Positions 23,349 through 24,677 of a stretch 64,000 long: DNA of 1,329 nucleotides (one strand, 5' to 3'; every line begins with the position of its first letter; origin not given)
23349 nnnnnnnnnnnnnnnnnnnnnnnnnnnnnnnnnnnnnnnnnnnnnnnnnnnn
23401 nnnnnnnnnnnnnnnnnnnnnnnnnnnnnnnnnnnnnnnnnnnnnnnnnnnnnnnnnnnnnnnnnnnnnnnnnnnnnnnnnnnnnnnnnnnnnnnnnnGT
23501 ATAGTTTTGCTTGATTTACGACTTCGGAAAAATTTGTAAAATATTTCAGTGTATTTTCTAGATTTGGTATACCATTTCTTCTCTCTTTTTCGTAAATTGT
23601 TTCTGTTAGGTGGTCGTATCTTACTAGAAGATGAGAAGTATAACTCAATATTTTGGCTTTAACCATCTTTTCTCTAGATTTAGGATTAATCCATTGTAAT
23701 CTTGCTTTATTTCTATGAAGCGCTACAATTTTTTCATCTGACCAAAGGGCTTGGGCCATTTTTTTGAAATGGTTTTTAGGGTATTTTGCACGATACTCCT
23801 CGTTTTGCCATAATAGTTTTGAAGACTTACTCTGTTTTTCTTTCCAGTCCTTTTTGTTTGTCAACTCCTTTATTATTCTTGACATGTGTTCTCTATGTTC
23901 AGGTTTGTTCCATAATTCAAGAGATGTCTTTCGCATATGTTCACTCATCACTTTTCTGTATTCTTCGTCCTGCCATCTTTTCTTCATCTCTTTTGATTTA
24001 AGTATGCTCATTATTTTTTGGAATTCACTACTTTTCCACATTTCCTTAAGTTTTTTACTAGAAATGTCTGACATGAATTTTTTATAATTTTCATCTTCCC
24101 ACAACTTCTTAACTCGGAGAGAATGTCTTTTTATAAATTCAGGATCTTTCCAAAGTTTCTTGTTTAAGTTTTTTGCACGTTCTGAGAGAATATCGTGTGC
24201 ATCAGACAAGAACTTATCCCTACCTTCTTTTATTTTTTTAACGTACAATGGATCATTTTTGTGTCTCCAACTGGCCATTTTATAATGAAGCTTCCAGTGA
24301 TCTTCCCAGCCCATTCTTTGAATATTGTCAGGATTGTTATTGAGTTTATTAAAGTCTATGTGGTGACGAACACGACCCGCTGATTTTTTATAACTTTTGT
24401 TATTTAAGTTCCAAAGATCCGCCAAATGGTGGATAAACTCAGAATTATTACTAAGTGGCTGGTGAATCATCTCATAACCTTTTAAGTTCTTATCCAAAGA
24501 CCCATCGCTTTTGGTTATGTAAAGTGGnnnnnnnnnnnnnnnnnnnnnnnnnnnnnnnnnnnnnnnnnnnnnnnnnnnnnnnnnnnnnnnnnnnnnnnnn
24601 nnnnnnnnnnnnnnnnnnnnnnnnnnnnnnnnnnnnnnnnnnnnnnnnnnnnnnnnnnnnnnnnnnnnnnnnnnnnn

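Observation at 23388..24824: Large GyrA intein with an HNH nuclease and NUMOD-like tandem helical repeats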

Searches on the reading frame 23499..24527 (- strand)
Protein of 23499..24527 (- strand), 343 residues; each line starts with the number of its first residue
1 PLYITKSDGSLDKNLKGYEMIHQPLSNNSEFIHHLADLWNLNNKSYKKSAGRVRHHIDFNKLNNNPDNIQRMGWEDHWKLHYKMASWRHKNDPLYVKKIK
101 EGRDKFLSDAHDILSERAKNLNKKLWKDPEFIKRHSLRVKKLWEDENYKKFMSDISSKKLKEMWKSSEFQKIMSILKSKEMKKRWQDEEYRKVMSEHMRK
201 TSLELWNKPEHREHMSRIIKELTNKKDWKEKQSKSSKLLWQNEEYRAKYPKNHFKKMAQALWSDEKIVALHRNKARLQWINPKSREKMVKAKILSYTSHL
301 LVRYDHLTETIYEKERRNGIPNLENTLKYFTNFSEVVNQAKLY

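Call 45: predict_structure(alignment_id=A2)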
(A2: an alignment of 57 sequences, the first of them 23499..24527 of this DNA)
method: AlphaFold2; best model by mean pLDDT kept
length: 343 residues; sequences in the alignment: 57
mean_pLDDT: 95.6   pTM: 0.44
mean pLDDT of the five models: 95.6, 94.5, 94.4, 93.9, 93.4
residues with pLDDT >= 90: 335; 70-90: 7; 50-70: 1; < 50: 0
segments of 3 or more residues with pLDDT < 50: none
pLDDT, mean of each block of 10 residues (from residue 1): 90 93 94 97 96 95 96 97 96 97 94 94 97 97 97 94 96 96 97 97 97 97 96 96 95 94 96 91 93 97 97 96 97 98 94
secondary structure, 60 per line:
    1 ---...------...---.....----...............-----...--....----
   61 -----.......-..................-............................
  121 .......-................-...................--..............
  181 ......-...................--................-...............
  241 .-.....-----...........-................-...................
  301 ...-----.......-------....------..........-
elements in order: E4-6 E19-23 E28-31 H32-42 E53-56 E69-72 H74-91 H93-127 H129-144 H146-164 H167-186 H188-206 H209-224 H226-241 H243-247 H253-263 H265-280 H282-303 H309-315 H323-326 H333-342

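Call 47: fold_search(model_id=the predicted structure, library=pdb)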
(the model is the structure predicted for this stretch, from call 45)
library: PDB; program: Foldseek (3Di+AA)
matches with E <= 10: 3; with E <= 0.001: 0
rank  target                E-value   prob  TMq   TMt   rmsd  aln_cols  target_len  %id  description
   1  9qo0_I                5.5e+00  0.02  0.10  0.07  21.3       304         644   13  Pre-activated 9-subunit COP9 signalosome and neddylated SCF (Skp1-Skp2-Cks1) complex structure (released 2026-02-18)
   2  9coj_MODEL_1_A        8.7e+00  0.08  0.06  0.14   5.6        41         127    5  SH3-like tandem domain of human KIN protein (released 2024-07-31)
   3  2o0h                  9.7e+00  0.02  0.08  0.08  16.7       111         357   12  T4 gp17 ATPase domain mutant complexed with ATP (released 2007-04-03)

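Call 56: fold_search(model_id=the predicted structure, library=viral)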
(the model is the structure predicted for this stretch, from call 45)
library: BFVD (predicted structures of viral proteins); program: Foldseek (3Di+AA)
matches with E <= 10: 511; with E <= 0.001: 3
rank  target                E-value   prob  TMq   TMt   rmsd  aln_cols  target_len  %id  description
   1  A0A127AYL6            1.2e-06  1.00  0.24  0.16  45.1       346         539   18  Hint domain-containing protein [Bacillus phage SP-15]
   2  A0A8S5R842            1.5e-04  1.00  0.22  0.54   5.3       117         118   23  HNH endonuclease [virus sp. ctnRj46]
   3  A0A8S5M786            2.0e-04  1.00  0.22  0.08  41.8       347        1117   18  Terminase [Siphoviridae sp. ctrgt10]
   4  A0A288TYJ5            4.8e-03  1.00  0.19  0.33   7.8       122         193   21  HNH nuclease domain-containing protein [Enterococcus phage EFP01]
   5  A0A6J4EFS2            7.9e-03  1.00  0.20  0.36   3.6        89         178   22  HNH endonuclease [Escherichia phage EK010]
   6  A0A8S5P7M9            7.9e-03  1.00  0.17  0.28   9.9       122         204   20  Homing endonuclease [Siphoviridae sp. ctsUY14]
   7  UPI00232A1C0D         9.4e-03  1.00  0.20  0.55   2.4        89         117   17  (no name look-up for this kind of identifier)
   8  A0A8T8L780            1.0e-02  1.00  0.21  0.38   9.0       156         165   17  (no name in the UniProt tables at hand)
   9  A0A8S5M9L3            1.2e-02  1.00  0.14  0.35   9.5       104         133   19  Homing endonuclease [Siphoviridae sp. ctB3v5]
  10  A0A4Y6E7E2            1.2e-02  1.00  0.20  0.21  13.1       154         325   16  (no name in the UniProt tables at hand)
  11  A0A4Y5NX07            1.3e-02  1.00  0.17  0.32   3.7        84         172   27  (no name in the UniProt tables at hand)
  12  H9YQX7                1.3e-02  1.00  0.18  0.30   5.2        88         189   25  (no name in the UniProt tables at hand)
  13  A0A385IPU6            1.4e-02  1.00  0.19  0.38   3.1        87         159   21  Putative HNH endonuclease [Escherichia phage LL11]
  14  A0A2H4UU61            1.6e-02  1.00  0.21  0.38   2.8        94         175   19  HNH Endonuclease [Bodo saltans virus]
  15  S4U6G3                1.8e-02  1.00  0.20  0.32   3.8        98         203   22  HNH homing endonuclease [Listeria phage LP-037]
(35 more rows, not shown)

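Call 63: search_protein_representatives(protein=window:23499-24527:-)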
Query: 343 residues. Proteins with E-value up to 0.001 (for the whole library): 728; up to 1e-10: 119; up to 1e-30: 11. The best 150 are listed.
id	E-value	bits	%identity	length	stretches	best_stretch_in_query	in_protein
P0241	1.3e-93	330.3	51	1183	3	1-249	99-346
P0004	1.3e-91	323.7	52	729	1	1-327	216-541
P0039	1.1e-77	277.8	46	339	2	22-295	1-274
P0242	4.3e-75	269.4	47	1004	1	1-293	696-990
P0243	5.7e-60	219.7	37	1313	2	5-308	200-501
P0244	1.2e-47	179.2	45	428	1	3-209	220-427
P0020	1.2e-34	136.4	45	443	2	1-201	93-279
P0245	2.3e-34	135.5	39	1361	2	13-290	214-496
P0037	1.7e-32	129.3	31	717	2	17-286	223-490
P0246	3.6e-32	128.3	53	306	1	1-117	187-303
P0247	8.6e-31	123.7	56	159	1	1-107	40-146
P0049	3.2e-30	121.8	48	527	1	1-124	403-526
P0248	8.0e-30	120.5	57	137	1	86-189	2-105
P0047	1.5e-28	116.4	43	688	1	7-224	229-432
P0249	6.5e-27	111.0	45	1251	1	10-200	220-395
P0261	6.6e-18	81.4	41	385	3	119-200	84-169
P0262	2.7e-17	79.4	35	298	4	122-214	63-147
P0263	6.6e-17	78.1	40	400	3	114-215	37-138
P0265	8.3e-17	77.8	32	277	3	116-200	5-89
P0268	1.8e-16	76.6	42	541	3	122-258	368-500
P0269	1.9e-16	76.6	27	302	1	13-254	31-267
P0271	1.4e-15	73.7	31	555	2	12-196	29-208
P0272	2.7e-15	72.8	32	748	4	110-254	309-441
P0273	4.4e-15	72.1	38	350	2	143-232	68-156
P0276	8.6e-15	71.1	33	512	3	126-250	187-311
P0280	1.7e-14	70.2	28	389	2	138-233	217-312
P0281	1.8e-14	70.1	35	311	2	139-248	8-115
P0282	2.0e-14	70.0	31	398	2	1-219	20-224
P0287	1.3e-13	67.2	35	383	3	92-257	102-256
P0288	1.4e-13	67.1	35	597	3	130-287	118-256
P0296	3.2e-13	66.0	37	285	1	14-234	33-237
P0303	9.2e-13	64.5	32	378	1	14-261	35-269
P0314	3.2e-12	62.7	38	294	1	123-248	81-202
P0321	9.2e-12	61.2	32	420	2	122-248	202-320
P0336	3.8e-11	59.1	30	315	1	112-322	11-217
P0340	5.4e-11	58.6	40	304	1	135-256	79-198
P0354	1.3e-10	57.4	33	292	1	130-299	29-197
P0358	1.7e-10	57.0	33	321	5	128-233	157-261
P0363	2.2e-10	56.6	34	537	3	118-266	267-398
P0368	3.5e-10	56.0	33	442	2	120-217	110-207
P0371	4.4e-10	55.7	29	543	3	122-249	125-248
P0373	5.5e-10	55.3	34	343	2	31-251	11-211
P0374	7.8e-10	54.8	34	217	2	120-227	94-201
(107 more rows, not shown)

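Call 64: search_protein_families(library=pfam, proteins=[P0269, P0282, P0296, P0303, P0373, P0261, P0262, P0263, P0265, P0273], max_evalue=0.01)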
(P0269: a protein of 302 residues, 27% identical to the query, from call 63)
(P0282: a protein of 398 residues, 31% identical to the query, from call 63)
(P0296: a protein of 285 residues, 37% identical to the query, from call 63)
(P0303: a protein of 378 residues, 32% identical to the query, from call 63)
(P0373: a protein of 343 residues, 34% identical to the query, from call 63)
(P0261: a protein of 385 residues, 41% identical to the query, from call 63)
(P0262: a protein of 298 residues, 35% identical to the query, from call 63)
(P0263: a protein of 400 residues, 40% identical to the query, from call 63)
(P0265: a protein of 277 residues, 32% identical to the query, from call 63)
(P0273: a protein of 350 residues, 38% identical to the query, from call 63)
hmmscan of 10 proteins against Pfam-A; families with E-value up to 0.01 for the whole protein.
P0269 (302 aa): 0 families

P0282 (398 aa): 4 families
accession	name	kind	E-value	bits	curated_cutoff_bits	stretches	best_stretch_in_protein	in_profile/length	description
PF13392.12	HNH_3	-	7.7e-06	25.9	24.8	1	51-95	3-45/46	HNH endonuclease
PF17830.6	STI1-HOP_DP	-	0.00013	22.3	29.1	0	205-239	12-45/55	STI1/HOP, DP domain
PF02526.19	GBP_repeat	-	0.0029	17.7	25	0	207-220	10-23/38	Glycophorin-binding protein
PF17898.6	GerD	-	0.0049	17.3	29.5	0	200-293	18-113/114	Spore germination GerD central core domain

P0296 (285 aa): 0 families

P0303 (378 aa): 2 families
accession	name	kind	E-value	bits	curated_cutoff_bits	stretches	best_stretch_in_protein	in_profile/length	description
PF14890.11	Intein_splicing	-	1.1e-13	51.8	35.8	1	8-358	81-155/155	Intein splicing domain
PF13392.12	HNH_3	-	0.0087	16.1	24.8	0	72-99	17-44/46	HNH endonuclease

P0373 (343 aa): 1 family
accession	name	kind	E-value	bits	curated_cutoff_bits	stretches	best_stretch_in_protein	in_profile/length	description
PF14890.11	Intein_splicing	-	4.1e-05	23.9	35.8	1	55-311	28-155/155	Intein splicing domain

P0261 (385 aa): 8 families
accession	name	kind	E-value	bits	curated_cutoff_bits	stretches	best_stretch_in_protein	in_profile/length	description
PF17898.6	GerD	-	4.9e-12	46.3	29.5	1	182-239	23-106/114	Spore germination GerD central core domain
PF17830.6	STI1-HOP_DP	-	5.4e-10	39.5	29.1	0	189-224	19-52/55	STI1/HOP, DP domain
PF06757.18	Ins_allergen_rp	-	8.2e-06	26.2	23.2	0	188-231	126-169/174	Insect allergen related repeat, nitrile-specifier detoxification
PF05367.17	Phage_endo_I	-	1.9e-05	24.8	29.1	1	293-356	15-76/149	Phage endonuclease I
PF02979.21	NHase_alpha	-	0.00021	21.2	27.2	0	228-252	47-71/184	Nitrile hydratase, alpha chain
PF05443.17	ROS_MUCR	-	0.00028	21.4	25.4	1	11-44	63-96/123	ROS/MUCR transcriptional regulator protein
PF06722.18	EryCIII-like_C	-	0.0026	18.2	31.7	0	200-239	100-139/145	Erythromycin biosynthesis protein CIII-like, C-terminal domain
PF16715.11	CDPS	-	0.0039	17.4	27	0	146-207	84-147/220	Cyclodipeptide synthase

P0262 (298 aa): 2 families
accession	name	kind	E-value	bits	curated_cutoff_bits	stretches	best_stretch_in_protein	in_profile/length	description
PF13392.12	HNH_3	-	5e-05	23.3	24.8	1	240-268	18-46/46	HNH endonuclease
PF17898.6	GerD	-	0.0003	21.2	29.5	1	25-115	25-111/114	Spore germination GerD central core domain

P0263 (400 aa): 1 family
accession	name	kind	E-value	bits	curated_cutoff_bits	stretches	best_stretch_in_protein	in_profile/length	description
PF17898.6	GerD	-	6.1e-08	33.1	29.5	1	179-243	19-83/114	Spore germination GerD central core domain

P0265 (277 aa): 2 families
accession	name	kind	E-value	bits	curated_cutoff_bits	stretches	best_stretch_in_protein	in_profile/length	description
PF13392.12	HNH_3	-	9.9e-06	25.5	24.8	1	215-237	18-40/46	HNH endonuclease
PF17898.6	GerD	-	0.006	17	29.5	0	39-136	15-105/114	Spore germination GerD central core domain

P0273 (350 aa): 2 families
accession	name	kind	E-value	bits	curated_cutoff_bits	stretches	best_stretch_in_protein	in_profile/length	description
PF05367.17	Phage_endo_I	-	7.1e-07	29.4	29.1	1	245-310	6-72/149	Phage endonuclease I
PF05443.17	ROS_MUCR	-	0.00037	21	25.4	1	16-51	66-97/123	ROS/MUCR transcriptional regulator protein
